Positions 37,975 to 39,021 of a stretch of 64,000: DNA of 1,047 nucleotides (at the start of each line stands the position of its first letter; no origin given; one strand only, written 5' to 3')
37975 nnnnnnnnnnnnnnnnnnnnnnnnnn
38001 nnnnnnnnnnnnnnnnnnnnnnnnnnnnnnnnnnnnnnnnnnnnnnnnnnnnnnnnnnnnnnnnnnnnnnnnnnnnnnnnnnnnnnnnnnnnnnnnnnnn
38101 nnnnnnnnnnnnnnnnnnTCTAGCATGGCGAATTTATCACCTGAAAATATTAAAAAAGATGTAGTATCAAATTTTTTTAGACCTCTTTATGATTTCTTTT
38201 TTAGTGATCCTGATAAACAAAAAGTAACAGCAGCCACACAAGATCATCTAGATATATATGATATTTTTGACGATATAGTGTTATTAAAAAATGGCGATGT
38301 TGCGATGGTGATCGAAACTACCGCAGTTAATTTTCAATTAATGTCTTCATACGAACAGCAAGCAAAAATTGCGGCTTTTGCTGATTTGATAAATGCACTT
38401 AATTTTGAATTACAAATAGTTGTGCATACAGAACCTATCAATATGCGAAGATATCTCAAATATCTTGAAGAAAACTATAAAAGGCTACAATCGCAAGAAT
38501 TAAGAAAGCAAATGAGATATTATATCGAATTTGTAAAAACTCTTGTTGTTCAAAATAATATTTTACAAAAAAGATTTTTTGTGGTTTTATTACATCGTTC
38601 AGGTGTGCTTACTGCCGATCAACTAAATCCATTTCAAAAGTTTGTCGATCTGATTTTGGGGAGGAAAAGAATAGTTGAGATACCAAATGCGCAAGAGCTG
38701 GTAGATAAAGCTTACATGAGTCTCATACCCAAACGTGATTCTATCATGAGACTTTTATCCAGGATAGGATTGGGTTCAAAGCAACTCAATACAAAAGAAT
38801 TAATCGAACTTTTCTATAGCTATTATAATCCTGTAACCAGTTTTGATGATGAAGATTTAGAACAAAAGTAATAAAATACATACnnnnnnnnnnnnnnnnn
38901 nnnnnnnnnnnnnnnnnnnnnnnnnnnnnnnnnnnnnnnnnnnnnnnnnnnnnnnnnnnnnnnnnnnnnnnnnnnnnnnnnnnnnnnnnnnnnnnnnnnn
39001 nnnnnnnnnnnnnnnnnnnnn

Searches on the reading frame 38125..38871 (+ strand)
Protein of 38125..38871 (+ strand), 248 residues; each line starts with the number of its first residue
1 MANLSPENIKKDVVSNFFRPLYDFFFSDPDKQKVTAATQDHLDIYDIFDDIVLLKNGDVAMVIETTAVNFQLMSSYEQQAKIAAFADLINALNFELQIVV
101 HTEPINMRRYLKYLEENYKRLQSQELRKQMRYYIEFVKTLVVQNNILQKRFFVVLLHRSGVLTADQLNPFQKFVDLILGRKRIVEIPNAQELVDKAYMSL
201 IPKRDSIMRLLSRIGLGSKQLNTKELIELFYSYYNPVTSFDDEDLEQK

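Call 4: search_protein_families(library=pfam, proteins=[window:38125-38871:+], max_evalue=1)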
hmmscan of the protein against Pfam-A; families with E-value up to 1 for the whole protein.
window:38125-38871:+ (248 aa): 1 family
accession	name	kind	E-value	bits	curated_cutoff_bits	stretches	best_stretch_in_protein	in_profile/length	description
PF11130.14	TraC_F_IV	-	0.022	14.3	28.1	1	184-244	122-180/375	TraC protein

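Call 5: search_protein_families(library=ncbifam, proteins=[window:38125-38871:+], max_evalue=1)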
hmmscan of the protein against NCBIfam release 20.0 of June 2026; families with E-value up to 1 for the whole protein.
window:38125-38871:+ (248 aa): 3 families
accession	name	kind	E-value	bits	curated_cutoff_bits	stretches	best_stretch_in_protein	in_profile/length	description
NF041427.1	TrsD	subfamily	1.9e-11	44.2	200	1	36-157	13-144/201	TrsD/TraD family conjugative transfer protein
NF045975.1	VirB4_plasma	equivalog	7.6e-11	40.5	590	2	25-158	88-236/894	Mbov_0397 family ICE element conjugal transfer ATPase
NF045971.1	conju_CD1110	equivalog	0.0018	16.6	325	1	40-165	3-130/752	VirB4-like conjugal transfer ATPase, CD1110 family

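Call 23: find_homologous_proteins(query=window:38125-38871:+)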
Query window:38125-38871:+ (248 aa): 121 proteins with E <= 0.001 among 336 candidates; the best 120 are listed.
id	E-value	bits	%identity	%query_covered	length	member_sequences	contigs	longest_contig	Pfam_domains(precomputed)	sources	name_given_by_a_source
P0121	1.1e-154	531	100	100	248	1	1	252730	PF26593.2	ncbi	-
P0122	2.0e-149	514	95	100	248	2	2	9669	PF26593.2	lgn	-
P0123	1.9e-148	511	95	100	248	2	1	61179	PF26593.2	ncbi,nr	ncbi:MAG: hypothetical protein N3A71_03230 [Candidatus Dojkabacteria bacterium]|nr:hypothetical prot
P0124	1.3e-106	374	73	93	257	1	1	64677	PF26593.2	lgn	-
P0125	4.1e-106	372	73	94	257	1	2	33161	PF26593.2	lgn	-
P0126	8.8e-106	371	69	97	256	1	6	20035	PF26593.2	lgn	-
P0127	1.6e-105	370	71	94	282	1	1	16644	PF26593.2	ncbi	-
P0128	2.0e-104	366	69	94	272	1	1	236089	PF26593.2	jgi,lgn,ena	-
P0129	3.0e-103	363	68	94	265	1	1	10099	PF26593.2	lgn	-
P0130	4.2e-103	362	70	94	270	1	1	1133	PF26593.2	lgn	-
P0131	5.6e-103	362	67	94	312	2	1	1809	PF26593.2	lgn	-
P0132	7.0e-103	361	67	94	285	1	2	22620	PF26593.2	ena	-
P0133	1.9e-102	360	69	94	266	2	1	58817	PF26593.2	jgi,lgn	jgi:hypothetical protein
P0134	2.0e-102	360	68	94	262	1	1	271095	PF26593.2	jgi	jgi:hypothetical protein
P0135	2.3e-102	360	72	91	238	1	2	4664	PF26593.2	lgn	-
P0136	2.6e-102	360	69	94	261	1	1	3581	PF26593.2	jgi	jgi:hypothetical protein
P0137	4.8e-102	359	71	92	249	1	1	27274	PF26593.2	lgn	-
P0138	5.8e-102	358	69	92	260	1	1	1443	PF26593.2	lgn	-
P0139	3.4e-101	356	66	94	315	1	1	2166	PF26593.2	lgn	-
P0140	1.9e-100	353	68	92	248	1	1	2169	PF26593.2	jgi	jgi:hypothetical protein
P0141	2.1e-99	350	68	94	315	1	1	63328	PF26593.2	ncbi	-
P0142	2.3e-99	350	68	94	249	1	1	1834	PF26593.2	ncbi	-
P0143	3.1e-99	350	69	92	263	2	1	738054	PF26593.2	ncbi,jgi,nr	ncbi:MAG: hypothetical protein KatS3mg084_0063 [Candidatus Dojkabacteria bacterium]|jgi:hypothetical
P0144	3.2e-99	350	68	92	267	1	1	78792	PF26593.2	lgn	-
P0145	3.3e-99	349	68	93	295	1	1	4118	PF26593.2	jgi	jgi:hypothetical protein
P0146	5.6e-99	349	66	96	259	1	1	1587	PF26593.2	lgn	-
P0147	4.4e-98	346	66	94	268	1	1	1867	PF26593.2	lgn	-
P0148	1.5e-97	344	66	94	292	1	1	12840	PF26593.2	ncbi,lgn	-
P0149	2.0e-97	344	67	94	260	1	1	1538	PF26593.2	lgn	-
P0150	2.6e-97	343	69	94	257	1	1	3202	PF26593.2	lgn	-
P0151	2.8e-97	343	68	91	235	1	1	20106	PF26593.2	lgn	-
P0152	3.3e-97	343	65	95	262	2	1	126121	PF26593.2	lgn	-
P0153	1.0e-96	341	66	95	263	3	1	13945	PF26593.2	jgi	jgi:hypothetical protein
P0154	2.0e-96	340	65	95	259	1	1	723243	PF26593.2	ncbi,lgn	-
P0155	4.0e-96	339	63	96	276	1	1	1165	PF26593.2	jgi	jgi:hypothetical protein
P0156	1.2e-95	338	64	95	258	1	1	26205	PF26593.2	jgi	jgi:hypothetical protein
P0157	1.8e-95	337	70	88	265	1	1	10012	PF26593.2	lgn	-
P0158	5.2e-95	336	64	97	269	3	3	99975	PF26593.2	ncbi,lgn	-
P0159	2.1e-94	334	66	89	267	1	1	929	PF26593.2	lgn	-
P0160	3.6e-93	330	66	89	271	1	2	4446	PF26593.2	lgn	-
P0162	2.2e-87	311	63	87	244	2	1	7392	PF26593.2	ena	-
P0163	6.1e-87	309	64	90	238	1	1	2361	PF26593.2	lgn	-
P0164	6.7e-87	309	64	90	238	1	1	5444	PF26593.2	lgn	-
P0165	5.4e-86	306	64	90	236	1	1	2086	PF26593.2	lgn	-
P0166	6.9e-86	306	61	91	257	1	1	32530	PF26593.2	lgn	-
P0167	2.4e-85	304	62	90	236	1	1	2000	PF26593.2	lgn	-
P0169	5.2e-39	153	41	83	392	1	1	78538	PF26593.2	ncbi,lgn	-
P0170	1.8e-38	151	41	82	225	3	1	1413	PF26593.2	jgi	jgi:hypothetical protein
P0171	1.8e-38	151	41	83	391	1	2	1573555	-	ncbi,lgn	-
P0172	2.1e-38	151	42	82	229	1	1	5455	PF26593.2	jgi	jgi:hypothetical protein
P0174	2.3e-38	150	44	81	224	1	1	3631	PF26593.2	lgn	-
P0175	2.4e-38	150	41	82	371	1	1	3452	PF26593.2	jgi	-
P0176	2.7e-38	150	41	83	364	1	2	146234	PF26593.2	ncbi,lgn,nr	ncbi:MAG: hypothetical protein M3Q44_01130 [bacterium]|nr:hypothetical protein [bacterium]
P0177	2.8e-38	150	41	83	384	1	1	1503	PF26593.2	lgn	-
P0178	2.9e-38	150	42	82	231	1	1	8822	PF26593.2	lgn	-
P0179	4.0e-38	150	40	82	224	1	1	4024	PF26593.2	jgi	-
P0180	1.5e-37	148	41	84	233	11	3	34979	PF26593.2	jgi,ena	-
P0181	2.9e-37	147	40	82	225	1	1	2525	PF26593.2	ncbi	-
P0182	3.3e-37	147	39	82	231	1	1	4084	PF26593.2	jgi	jgi:hypothetical protein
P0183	5.4e-37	146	40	83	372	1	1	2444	PF26593.2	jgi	jgi:hypothetical protein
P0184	7.9e-37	145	40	84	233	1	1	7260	PF26593.2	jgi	-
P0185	8.4e-37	145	41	82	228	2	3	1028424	PF26593.2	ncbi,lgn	-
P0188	9.9e-37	145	39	84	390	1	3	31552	PF26593.2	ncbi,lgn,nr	ncbi:hypothetical protein HY382_00505 [Candidatus Curtissbacteria bacterium]|nr:hypothetical protein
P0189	1.3e-36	145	40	82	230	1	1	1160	PF26593.2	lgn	-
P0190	1.4e-36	145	39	81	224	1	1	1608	PF26593.2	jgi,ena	-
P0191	1.6e-36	144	42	81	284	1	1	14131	PF26593.2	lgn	-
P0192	1.7e-36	144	41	81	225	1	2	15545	PF26593.2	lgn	-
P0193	1.8e-36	144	39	81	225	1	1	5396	PF26593.2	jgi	-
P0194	1.9e-36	144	41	81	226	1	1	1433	PF26593.2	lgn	-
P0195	2.2e-36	144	40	82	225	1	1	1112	PF26593.2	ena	-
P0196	2.7e-36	144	40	82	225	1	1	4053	PF26593.2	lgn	-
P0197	3.1e-36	143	41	85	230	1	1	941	PF26593.2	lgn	-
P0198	3.5e-36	143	40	83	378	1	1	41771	PF26593.2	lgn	-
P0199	3.5e-36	143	39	83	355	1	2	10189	PF26593.2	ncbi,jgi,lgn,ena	-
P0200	3.6e-36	143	38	82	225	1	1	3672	PF26593.2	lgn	-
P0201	3.8e-36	143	40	82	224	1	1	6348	PF26593.2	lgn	-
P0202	4.3e-36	143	41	82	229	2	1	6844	PF26593.2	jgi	jgi:hypothetical protein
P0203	5.3e-36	143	40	82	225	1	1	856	PF26593.2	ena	-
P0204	5.6e-36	143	39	82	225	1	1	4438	PF26593.2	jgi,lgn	-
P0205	6.3e-36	142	41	81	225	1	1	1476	PF26593.2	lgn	-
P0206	7.2e-36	142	39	82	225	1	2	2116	PF26593.2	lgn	-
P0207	7.5e-36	142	39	82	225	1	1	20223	PF26593.2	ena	-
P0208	7.6e-36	142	41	83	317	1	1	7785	PF26593.2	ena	-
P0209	8.5e-36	142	40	82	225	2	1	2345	PF26593.2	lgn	-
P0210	8.8e-36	142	40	83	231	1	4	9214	PF26593.2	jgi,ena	-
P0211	1.6e-35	141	37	82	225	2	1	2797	PF26593.2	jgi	-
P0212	1.8e-35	141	39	86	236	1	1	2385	PF26593.2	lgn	-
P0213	2.1e-35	141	39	82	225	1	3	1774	PF26593.2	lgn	-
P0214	2.1e-35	141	40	83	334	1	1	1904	PF26593.2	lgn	-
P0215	2.2e-35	141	39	82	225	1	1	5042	PF26593.2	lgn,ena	-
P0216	2.8e-35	140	38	82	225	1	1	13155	PF26593.2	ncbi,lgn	-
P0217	3.0e-35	140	39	82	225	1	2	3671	PF26593.2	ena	-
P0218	4.2e-35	140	38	81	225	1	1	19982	PF26593.2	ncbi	-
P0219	7.9e-35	139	38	82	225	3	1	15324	PF26593.2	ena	-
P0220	9.6e-35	139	38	83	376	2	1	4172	PF26593.2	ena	-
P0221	9.7e-35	139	38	82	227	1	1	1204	PF26593.2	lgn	-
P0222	1.7e-34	138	37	83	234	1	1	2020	PF26593.2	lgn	-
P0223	2.3e-34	137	41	83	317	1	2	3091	PF26593.2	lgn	-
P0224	9.0e-34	135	36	82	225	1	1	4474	PF26593.2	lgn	-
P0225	9.9e-33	132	41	80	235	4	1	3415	PF26593.2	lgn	-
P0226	2.8e-32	131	38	81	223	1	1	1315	PF26593.2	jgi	jgi:hypothetical protein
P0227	3.7e-32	130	37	81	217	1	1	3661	PF26593.2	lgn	-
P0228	6.1e-32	129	40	83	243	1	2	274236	PF26593.2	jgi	jgi:hypothetical protein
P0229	1.1e-31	129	40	82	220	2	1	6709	PF26593.2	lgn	-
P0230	1.2e-31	128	39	82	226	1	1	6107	PF26593.2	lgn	-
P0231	4.1e-31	127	41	81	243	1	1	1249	PF26593.2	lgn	-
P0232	6.9e-31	126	35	83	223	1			PF26593.2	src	-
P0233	2.5e-30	124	39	80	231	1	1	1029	PF26593.2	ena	-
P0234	3.5e-24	104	34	82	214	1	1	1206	PF26593.2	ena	-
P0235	4.1e-24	104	34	82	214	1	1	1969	PF26593.2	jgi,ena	-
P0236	1.9e-23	102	33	83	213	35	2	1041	PF26593.2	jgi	-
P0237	6.2e-21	93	31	85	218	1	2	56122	PF26593.2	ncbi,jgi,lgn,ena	-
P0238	3.0e-20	91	34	81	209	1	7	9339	PF26593.2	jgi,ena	-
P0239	6.0e-20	90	33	81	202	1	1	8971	PF26593.2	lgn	-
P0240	6.6e-20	90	30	87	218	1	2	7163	PF26593.2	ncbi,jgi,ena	-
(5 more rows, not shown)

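Call 24: find_encoding_contigs(protein=P0185, flank=8000, max_places=2)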
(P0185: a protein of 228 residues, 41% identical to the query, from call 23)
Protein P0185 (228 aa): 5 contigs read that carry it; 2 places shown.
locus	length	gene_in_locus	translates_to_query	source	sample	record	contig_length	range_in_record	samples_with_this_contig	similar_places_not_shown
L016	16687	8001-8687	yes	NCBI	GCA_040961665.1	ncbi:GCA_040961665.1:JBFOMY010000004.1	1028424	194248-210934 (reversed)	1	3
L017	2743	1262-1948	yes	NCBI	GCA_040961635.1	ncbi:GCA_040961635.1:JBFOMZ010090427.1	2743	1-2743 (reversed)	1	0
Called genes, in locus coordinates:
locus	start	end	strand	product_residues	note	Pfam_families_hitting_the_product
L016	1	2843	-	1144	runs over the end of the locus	PF00481:PP2C, PF13672:PP2C_2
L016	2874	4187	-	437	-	-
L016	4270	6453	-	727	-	-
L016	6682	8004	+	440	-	PF13620:CarboxypepD_reg (weak)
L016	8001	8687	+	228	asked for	PF26593:TraC-like (weak)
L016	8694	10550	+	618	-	PF01935:DUF87 (weak), PF12846:AAA_10 (weak), PF19044:P-loop_TraG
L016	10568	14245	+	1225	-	-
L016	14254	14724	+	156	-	PF13205:Big_5 (weak)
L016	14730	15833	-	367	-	PF00712:DNA_pol3_beta, PF02767:DNA_pol3_beta_2, PF02768:DNA_pol3_beta_3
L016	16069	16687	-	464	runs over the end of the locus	PF11638:DnaA_N, PF00308:Bac_DnaA, PF00004:AAA (weak), PF08299:Bac_DnaA_C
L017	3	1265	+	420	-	?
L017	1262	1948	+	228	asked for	PF26593:TraC-like (weak)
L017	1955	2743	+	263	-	?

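Call 25: find_encoding_contigs(protein=P0171, flank=8000, max_places=2)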
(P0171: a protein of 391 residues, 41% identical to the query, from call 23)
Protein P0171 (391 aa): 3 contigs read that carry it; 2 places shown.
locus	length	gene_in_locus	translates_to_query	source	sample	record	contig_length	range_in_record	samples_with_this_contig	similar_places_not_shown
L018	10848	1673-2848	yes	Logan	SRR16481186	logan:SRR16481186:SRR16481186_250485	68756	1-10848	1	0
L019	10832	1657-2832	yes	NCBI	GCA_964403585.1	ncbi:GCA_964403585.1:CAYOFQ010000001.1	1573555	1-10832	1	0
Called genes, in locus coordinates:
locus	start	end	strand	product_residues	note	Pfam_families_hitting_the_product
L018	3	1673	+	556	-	?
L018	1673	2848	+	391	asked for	-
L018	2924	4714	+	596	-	PF01935:DUF87 (weak), PF12846:AAA_10, PF19044:P-loop_TraG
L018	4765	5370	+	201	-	PF18895:T4SS_pilin (weak)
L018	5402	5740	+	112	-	PF18895:T4SS_pilin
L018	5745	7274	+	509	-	-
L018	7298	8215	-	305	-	-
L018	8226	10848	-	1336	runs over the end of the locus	-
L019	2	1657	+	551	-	?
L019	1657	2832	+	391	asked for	-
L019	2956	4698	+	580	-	PF12846:AAA_10, PF19044:P-loop_TraG, PF01935:DUF87 (weak)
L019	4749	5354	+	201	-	PF18895:T4SS_pilin (weak)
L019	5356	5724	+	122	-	PF18895:T4SS_pilin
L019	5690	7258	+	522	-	-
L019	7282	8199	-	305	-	-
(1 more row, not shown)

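Call 26: find_encoding_contigs(protein=P0237, flank=8000, max_places=2)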
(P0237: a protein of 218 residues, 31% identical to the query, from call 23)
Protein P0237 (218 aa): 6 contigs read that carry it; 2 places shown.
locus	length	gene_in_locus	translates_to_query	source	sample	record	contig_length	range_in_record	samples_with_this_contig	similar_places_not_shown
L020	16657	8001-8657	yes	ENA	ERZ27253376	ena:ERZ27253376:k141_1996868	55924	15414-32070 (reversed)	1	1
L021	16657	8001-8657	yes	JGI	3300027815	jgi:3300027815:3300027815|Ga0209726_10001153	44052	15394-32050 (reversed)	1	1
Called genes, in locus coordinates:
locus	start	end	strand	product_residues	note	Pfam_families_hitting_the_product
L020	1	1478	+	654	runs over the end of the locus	PF00580:UvrD-helicase, PF13086:AAA_11 (weak), PF13245:AAA_19, PF01443:Viral_helicase1 (faint), PF13087:AAA_12 (faint), PF13361:UvrD_C, PF13538:UvrD_C_2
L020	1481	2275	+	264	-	PF00398:RrnaAD, PF13649:Methyltransf_25 (weak)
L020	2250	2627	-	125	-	-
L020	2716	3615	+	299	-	PF18884:TSP3_bac (faint)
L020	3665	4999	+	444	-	-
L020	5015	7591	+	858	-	-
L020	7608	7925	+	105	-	PF12666:PrgI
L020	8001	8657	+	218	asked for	PF26593:TraC-like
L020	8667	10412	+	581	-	PF01935:DUF87, PF12846:AAA_10, PF19044:P-loop_TraG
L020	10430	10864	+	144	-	-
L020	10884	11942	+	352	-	PF26549:Tricorn_N (faint), PF25174:Beta-prop_THOC3 (faint)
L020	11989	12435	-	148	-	PF01424:R3H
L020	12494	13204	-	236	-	PF02096:60KD_IMP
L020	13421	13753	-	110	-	PF00825:Ribonuclease_P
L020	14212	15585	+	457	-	PF11638:DnaA_N, PF00308:Bac_DnaA, PF00004:AAA (weak), PF01695:IstB_IS21, PF08299:Bac_DnaA_C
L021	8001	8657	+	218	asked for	PF26593:TraC-like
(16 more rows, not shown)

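Call 74: search_protein_families(library=padloc, proteins=[window:38125-38871:+], max_evalue=0.01)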
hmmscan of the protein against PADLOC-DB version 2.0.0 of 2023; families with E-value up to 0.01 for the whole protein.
window:38125-38871:+ (248 aa): 0 families
